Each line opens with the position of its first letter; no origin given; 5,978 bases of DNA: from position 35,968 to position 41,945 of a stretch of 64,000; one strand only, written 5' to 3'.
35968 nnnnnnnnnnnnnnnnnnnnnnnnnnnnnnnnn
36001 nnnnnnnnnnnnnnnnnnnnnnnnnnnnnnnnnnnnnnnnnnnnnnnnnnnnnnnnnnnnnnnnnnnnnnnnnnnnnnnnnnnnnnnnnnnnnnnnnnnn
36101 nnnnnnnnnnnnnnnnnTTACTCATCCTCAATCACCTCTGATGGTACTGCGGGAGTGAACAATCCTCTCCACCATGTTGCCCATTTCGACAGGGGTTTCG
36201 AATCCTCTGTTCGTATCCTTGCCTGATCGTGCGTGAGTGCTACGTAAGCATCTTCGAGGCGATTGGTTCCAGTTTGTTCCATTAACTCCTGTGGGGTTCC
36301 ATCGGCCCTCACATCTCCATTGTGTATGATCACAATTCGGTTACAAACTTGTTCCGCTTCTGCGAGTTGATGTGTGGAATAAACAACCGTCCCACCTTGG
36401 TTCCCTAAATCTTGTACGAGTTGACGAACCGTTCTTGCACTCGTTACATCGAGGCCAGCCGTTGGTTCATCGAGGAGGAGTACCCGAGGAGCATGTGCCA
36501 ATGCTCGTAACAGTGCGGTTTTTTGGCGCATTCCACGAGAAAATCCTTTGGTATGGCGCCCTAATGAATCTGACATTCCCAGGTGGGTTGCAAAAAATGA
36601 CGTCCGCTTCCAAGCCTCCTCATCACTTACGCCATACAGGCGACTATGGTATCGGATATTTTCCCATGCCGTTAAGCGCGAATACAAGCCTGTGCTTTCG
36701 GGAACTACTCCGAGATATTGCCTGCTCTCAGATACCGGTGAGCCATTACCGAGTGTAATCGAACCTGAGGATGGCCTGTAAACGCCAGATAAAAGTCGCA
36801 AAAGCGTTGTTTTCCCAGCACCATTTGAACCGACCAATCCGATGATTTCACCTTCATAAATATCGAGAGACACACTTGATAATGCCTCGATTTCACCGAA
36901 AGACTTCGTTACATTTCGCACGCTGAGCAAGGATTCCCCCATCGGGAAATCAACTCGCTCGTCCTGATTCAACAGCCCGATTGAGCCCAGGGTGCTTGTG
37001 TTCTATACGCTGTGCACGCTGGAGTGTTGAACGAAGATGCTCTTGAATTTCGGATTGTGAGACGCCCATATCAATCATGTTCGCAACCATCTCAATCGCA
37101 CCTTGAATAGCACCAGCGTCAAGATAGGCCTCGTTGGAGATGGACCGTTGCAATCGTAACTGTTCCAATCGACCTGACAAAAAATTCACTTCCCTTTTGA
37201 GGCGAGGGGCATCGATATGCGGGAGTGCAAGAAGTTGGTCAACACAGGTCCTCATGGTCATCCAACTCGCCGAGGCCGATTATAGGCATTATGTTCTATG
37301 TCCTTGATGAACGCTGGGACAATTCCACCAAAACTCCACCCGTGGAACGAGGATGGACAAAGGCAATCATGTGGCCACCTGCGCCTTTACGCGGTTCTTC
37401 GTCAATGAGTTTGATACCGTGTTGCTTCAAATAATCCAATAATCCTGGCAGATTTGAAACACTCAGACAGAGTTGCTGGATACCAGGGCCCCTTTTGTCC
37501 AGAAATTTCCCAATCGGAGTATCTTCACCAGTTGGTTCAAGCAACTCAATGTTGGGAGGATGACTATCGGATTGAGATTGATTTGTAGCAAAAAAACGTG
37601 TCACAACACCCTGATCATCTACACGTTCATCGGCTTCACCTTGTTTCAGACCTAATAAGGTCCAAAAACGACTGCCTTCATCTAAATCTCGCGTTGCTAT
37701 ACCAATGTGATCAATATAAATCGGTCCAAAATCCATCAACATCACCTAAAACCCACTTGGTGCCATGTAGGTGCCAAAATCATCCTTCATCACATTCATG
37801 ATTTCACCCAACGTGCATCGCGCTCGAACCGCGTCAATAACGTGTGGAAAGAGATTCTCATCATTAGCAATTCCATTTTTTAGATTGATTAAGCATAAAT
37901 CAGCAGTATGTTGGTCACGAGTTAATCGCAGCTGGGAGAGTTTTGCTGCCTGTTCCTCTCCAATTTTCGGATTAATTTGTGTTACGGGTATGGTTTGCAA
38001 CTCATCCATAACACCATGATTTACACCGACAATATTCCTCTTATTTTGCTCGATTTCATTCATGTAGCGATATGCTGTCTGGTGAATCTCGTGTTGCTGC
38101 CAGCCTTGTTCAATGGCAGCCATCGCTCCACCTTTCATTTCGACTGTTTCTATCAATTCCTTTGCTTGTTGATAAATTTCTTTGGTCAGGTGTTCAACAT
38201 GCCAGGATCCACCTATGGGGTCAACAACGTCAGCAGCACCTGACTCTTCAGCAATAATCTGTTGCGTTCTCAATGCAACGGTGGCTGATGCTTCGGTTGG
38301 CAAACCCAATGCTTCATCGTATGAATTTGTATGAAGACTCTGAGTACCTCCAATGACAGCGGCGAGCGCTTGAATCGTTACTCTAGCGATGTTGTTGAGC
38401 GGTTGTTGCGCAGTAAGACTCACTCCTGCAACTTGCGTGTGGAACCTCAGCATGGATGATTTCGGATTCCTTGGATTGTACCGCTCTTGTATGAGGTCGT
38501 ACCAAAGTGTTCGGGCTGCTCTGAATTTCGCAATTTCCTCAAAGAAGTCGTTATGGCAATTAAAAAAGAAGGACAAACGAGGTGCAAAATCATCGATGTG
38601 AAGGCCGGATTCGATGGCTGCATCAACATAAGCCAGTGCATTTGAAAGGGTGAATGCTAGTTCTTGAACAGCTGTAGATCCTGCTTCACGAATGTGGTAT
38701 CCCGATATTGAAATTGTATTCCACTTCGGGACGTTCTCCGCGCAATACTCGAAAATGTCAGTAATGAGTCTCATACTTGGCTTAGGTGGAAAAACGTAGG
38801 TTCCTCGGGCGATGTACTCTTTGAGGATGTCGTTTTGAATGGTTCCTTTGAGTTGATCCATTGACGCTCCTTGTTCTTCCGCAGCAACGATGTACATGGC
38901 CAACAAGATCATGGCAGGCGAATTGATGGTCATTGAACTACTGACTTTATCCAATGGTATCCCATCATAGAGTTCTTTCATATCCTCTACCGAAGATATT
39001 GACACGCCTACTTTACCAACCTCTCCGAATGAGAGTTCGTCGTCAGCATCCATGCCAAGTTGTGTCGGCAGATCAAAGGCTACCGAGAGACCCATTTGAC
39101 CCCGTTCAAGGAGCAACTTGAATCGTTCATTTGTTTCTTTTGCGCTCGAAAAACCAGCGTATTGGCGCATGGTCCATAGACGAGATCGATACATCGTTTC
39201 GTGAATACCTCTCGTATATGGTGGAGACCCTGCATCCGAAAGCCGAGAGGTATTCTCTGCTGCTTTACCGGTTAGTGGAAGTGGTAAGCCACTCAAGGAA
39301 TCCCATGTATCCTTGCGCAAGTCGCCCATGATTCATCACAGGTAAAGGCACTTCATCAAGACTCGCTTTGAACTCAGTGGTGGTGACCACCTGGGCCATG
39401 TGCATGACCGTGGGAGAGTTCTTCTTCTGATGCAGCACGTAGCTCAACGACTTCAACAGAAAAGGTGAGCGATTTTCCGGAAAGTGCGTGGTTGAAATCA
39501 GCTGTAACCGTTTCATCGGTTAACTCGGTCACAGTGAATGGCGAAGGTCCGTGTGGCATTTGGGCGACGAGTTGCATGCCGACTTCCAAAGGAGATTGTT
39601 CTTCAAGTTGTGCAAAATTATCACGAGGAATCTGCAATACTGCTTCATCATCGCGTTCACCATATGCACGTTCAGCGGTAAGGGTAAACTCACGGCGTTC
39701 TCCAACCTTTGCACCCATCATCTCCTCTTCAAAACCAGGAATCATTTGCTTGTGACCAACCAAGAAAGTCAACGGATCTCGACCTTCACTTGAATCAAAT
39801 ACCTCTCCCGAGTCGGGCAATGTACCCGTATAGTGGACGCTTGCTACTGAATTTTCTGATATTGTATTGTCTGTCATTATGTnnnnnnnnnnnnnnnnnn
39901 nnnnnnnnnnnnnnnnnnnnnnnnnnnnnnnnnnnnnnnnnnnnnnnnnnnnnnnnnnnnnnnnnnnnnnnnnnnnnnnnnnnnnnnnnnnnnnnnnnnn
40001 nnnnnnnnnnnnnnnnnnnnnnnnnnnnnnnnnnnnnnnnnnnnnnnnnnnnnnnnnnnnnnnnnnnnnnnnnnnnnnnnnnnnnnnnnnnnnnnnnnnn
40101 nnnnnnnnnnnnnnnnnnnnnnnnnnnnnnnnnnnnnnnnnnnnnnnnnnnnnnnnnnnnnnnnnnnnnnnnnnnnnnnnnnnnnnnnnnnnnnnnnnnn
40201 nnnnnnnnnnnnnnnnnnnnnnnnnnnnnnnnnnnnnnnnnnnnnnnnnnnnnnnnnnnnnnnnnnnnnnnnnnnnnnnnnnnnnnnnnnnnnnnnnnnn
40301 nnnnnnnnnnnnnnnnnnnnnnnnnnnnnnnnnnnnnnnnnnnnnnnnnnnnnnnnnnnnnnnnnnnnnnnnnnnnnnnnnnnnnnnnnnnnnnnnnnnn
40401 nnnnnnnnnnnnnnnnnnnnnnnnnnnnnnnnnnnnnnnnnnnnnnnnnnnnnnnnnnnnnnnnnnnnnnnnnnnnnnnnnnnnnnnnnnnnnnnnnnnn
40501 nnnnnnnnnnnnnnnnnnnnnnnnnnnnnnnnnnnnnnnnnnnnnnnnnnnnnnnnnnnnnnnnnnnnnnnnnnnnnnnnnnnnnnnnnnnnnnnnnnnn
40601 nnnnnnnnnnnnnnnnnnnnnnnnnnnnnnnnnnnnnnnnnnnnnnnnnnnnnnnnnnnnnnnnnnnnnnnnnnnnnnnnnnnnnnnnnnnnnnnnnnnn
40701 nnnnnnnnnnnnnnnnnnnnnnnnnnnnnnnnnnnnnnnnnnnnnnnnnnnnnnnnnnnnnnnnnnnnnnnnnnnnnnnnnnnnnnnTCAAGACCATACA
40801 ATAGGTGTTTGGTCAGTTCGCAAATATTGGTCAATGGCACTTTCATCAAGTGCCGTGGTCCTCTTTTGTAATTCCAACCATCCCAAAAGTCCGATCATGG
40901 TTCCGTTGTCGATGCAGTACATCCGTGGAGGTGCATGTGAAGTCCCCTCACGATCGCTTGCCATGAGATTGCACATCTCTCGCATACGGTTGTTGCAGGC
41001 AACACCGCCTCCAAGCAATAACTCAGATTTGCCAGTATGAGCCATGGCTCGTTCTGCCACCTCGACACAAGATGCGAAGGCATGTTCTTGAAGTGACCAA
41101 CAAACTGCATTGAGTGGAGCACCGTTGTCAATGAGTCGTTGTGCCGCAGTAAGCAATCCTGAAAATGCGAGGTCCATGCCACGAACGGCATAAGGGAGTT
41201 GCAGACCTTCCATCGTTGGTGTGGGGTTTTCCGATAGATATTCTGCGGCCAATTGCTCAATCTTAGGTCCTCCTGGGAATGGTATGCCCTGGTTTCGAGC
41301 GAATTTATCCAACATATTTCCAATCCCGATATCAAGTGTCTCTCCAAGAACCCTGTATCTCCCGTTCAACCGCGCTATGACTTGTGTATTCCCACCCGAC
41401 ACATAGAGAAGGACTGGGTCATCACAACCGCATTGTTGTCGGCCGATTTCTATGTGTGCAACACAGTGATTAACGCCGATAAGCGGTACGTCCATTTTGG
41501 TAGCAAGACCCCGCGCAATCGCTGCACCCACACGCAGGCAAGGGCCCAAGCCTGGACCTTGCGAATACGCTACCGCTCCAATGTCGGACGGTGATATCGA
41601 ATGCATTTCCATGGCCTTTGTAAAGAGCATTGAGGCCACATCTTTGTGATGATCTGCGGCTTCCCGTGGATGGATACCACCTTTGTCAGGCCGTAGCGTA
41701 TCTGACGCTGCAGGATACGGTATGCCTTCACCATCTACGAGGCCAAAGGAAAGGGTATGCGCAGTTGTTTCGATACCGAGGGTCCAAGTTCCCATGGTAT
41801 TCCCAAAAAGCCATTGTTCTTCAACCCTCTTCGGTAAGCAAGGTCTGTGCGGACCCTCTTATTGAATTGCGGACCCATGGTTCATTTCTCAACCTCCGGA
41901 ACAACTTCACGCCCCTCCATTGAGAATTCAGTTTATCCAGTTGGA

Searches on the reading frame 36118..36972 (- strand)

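Call 57: search_protein_families(library=pfam, proteins=[window:36118-36972:-], max_evalue=0.1)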
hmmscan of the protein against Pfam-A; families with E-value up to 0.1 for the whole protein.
window:36118-36972:- (284 aa): 11 families
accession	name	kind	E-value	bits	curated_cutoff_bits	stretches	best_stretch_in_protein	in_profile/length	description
PF00005.33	ABC_tran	-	6.6e-33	114.6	25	1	31-172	1-137/137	ABC transporter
PF13304.12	AAA_21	-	1.2e-13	52.2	27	2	143-203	237-300/304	AAA domain, putative AbiEii toxin, Type IV TA system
PF13481.12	AAA_25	-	0.00095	19.3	27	1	37-196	28-184/195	AAA domain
PF13401.12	AAA_22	-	0.0021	18.8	27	1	43-175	7-97/130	AAA domain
PF13175.12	AAA_15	-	0.0055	16.8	32.1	1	32-62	15-44/374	AAA ATPase domain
PF13604.12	AAA_30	-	0.016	15.4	27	0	43-72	20-49/191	AAA domain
PF13476.12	AAA_23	-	0.023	15.8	27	1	38-61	17-39/201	AAA domain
PF13191.12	AAA_16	-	0.028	15.3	32.6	1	40-189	23-159/167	AAA ATPase domain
PF02463.25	SMC_N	-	0.045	13.6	40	0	42-58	25-41/220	RecF/RecN/SMC N terminal domain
PF12128.14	DUF3584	-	0.059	11.3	31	1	46-61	22-37/1191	Protein of unknown function (DUF3584)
PF19993.5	DO-GTPase2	-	0.089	12.9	27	1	43-60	2-19/226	Double-GTPase 2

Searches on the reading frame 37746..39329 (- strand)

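Call 45: search_protein_families(library=pfam, proteins=[window:37746-39329:-], max_evalue=0.00001)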
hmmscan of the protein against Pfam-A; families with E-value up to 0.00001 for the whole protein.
window:37746-39329:- (527 aa): 1 family
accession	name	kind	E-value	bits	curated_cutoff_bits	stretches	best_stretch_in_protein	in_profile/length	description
PF01642.28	MM_CoA_mutase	-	3.2e-214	712.7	22.1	1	29-519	24-512/512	Methylmalonyl-CoA mutase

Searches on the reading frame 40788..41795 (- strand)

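Call 45: search_protein_families(library=pfam, proteins=[window:40788-41795:-], max_evalue=0.00001)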
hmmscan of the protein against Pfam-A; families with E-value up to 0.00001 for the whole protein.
window:40788-41795:- (335 aa): 1 family
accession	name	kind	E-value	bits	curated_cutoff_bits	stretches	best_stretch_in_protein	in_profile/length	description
PF00814.31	TsaD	-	1.2e-75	255.1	24.8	1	33-302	12-263/264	tRNA N6-adenosine threonylcarbamoyltransferase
